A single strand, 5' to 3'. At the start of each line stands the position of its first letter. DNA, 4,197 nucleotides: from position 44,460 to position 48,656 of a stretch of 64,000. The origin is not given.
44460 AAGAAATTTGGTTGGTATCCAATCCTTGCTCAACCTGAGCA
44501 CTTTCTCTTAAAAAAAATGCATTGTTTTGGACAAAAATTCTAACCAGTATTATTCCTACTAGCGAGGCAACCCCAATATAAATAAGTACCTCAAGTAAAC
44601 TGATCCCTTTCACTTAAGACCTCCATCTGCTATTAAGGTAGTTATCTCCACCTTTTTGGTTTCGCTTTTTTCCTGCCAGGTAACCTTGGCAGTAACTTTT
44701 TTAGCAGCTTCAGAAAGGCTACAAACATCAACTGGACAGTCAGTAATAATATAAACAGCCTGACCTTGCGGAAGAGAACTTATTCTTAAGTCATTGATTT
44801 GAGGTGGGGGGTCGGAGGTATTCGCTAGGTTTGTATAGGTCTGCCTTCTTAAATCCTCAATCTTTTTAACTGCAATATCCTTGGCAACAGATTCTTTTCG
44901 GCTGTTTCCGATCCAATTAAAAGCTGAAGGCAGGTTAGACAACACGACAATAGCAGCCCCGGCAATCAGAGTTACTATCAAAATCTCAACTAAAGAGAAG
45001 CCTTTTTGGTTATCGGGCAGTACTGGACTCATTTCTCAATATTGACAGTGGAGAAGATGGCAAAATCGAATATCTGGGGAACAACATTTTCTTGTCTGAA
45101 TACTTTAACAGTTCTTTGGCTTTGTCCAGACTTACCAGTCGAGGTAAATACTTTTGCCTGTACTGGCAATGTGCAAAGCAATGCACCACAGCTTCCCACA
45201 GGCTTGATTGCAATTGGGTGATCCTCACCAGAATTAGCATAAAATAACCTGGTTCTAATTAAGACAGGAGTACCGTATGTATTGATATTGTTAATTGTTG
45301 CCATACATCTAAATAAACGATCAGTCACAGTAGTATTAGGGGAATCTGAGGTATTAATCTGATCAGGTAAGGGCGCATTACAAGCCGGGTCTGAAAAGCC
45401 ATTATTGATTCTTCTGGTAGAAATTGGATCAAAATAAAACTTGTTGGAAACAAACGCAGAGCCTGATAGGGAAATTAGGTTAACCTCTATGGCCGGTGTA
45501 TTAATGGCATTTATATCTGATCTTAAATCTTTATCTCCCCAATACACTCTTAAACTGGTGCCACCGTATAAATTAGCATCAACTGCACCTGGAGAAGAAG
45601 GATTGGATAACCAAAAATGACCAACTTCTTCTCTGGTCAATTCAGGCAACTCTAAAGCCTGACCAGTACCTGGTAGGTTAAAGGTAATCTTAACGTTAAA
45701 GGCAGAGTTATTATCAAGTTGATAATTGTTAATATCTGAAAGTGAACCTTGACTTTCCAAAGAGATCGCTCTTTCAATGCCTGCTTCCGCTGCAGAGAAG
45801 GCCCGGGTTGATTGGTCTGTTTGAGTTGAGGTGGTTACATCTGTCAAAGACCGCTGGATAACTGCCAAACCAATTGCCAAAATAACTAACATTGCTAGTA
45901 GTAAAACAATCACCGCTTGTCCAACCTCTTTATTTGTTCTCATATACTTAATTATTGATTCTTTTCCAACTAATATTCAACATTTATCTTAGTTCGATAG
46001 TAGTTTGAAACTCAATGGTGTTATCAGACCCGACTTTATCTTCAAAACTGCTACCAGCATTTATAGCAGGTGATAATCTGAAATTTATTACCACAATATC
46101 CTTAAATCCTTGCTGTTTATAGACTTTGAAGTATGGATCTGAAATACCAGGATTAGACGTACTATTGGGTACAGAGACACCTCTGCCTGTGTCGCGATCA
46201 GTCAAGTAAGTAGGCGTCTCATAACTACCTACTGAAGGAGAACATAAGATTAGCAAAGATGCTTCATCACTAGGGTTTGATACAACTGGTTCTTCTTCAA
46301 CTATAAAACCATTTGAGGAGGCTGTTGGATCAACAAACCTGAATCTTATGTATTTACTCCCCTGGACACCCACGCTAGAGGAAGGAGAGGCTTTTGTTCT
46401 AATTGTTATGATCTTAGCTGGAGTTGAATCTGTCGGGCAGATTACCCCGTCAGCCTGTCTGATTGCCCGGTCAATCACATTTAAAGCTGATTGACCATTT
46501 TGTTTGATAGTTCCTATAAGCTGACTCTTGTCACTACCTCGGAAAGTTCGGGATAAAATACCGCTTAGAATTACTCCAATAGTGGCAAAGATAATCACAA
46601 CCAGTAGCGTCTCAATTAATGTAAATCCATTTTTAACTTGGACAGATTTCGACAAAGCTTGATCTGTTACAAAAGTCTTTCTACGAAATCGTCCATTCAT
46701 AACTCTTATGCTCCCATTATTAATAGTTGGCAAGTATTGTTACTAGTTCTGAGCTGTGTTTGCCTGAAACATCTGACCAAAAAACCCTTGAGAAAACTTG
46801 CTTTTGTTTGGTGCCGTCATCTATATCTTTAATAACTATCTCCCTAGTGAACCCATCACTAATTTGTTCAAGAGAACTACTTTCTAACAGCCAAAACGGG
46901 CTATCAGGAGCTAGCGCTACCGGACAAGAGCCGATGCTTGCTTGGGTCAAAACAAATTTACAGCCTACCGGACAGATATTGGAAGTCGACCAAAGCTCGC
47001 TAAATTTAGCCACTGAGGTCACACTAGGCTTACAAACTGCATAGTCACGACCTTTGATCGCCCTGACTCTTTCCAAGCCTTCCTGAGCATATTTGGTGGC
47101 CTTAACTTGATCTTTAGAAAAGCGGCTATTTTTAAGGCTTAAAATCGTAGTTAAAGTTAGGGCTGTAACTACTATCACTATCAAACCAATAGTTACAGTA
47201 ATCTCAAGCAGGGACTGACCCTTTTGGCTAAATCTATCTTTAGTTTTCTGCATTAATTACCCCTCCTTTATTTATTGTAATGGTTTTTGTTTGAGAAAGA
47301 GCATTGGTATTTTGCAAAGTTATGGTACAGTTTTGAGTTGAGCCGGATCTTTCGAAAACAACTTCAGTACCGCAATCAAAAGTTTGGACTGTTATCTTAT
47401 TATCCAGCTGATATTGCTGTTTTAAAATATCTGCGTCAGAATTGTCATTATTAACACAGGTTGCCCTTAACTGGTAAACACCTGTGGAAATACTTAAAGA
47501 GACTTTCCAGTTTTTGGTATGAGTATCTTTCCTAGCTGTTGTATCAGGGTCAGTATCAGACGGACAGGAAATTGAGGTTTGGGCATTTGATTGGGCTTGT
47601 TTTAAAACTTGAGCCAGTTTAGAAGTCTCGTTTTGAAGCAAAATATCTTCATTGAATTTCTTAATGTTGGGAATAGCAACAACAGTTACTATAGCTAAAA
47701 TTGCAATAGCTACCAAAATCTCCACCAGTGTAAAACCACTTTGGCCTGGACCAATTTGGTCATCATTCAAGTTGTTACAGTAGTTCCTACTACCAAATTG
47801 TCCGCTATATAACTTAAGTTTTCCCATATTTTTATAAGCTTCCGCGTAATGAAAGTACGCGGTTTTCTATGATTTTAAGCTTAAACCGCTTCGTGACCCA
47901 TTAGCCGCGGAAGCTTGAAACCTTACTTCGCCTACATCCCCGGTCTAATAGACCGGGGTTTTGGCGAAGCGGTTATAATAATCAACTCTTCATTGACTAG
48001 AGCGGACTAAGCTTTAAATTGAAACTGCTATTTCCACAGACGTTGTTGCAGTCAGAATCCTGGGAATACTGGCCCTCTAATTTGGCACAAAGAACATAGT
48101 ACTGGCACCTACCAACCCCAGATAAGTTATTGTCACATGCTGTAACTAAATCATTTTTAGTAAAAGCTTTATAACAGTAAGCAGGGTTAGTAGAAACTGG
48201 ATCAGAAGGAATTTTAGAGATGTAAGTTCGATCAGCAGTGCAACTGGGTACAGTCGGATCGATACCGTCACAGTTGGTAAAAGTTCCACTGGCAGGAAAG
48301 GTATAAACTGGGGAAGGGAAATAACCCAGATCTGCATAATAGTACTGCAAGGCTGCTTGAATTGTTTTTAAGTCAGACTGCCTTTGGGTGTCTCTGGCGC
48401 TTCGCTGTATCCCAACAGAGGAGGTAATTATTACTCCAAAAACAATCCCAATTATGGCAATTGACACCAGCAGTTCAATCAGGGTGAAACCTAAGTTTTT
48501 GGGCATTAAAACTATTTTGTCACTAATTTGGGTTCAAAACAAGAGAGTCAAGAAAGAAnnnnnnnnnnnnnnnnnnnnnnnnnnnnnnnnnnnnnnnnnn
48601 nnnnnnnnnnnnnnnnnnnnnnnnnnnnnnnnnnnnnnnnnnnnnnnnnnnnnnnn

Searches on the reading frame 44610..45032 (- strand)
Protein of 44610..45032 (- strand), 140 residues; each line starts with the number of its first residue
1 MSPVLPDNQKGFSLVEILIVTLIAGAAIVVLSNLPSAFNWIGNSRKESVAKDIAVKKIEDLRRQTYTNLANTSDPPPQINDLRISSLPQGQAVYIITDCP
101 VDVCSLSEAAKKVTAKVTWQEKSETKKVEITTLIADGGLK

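Call 62: search_protein_families(library=pfam, proteins=[window:44610-45032:-], max_evalue=0.001)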
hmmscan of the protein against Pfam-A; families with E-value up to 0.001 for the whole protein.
window:44610-45032:- (140 aa): 1 family
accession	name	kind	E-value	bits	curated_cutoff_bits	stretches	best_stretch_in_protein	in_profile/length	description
PF07963.17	N_methyl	-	1.4e-05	24.9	21.2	1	8-31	3-26/27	Prokaryotic N-terminal methylation motif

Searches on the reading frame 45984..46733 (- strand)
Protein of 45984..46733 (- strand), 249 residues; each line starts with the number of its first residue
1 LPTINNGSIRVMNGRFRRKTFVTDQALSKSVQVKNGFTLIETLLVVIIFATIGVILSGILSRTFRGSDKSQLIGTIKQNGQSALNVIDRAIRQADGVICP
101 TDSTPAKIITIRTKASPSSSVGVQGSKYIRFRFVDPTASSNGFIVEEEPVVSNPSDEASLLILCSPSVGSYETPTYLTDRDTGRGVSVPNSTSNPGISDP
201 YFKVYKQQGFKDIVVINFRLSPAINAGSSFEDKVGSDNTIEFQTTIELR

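Call 62: search_protein_families(library=pfam, proteins=[window:45984-46733:-], max_evalue=0.001)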
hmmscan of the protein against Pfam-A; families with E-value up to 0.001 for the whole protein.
window:45984-46733:- (249 aa): 1 family
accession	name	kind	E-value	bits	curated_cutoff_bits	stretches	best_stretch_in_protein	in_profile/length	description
PF07963.17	N_methyl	-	0.00082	19.3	21.2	1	34-56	4-26/27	Prokaryotic N-terminal methylation motif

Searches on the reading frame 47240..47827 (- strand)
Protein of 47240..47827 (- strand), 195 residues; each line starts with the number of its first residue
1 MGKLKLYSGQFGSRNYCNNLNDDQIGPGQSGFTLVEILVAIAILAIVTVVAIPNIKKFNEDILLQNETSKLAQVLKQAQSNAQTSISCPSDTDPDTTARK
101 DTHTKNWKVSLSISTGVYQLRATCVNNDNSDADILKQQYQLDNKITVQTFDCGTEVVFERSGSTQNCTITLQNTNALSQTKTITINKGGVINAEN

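Call 62: search_protein_families(library=pfam, proteins=[window:47240-47827:-], max_evalue=0.001)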
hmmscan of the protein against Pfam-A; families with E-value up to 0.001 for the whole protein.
window:47240-47827:- (195 aa): 2 families
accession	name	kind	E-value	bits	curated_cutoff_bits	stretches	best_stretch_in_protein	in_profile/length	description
PF07963.17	N_methyl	-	1.7e-08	34.1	21.2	1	29-51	4-26/27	Prokaryotic N-terminal methylation motif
PF12019.13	GspH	-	8.5e-06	26.7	21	1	69-189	3-108/108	Type II transport protein GspH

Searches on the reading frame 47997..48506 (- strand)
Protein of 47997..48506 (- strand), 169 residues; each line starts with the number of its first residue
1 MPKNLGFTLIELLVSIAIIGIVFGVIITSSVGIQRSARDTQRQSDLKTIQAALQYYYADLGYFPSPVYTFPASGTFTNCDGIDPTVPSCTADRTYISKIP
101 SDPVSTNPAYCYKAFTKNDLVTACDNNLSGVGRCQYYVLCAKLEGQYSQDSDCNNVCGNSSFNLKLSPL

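Call 62: search_protein_families(library=pfam, proteins=[window:47997-48506:-], max_evalue=0.001)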
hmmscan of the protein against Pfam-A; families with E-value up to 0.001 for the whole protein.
window:47997-48506:- (169 aa): 1 family
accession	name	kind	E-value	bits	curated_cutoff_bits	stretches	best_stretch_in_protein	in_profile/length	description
PF07963.17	N_methyl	-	2.6e-08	33.5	21.2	1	1-26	1-26/27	Prokaryotic N-terminal methylation motif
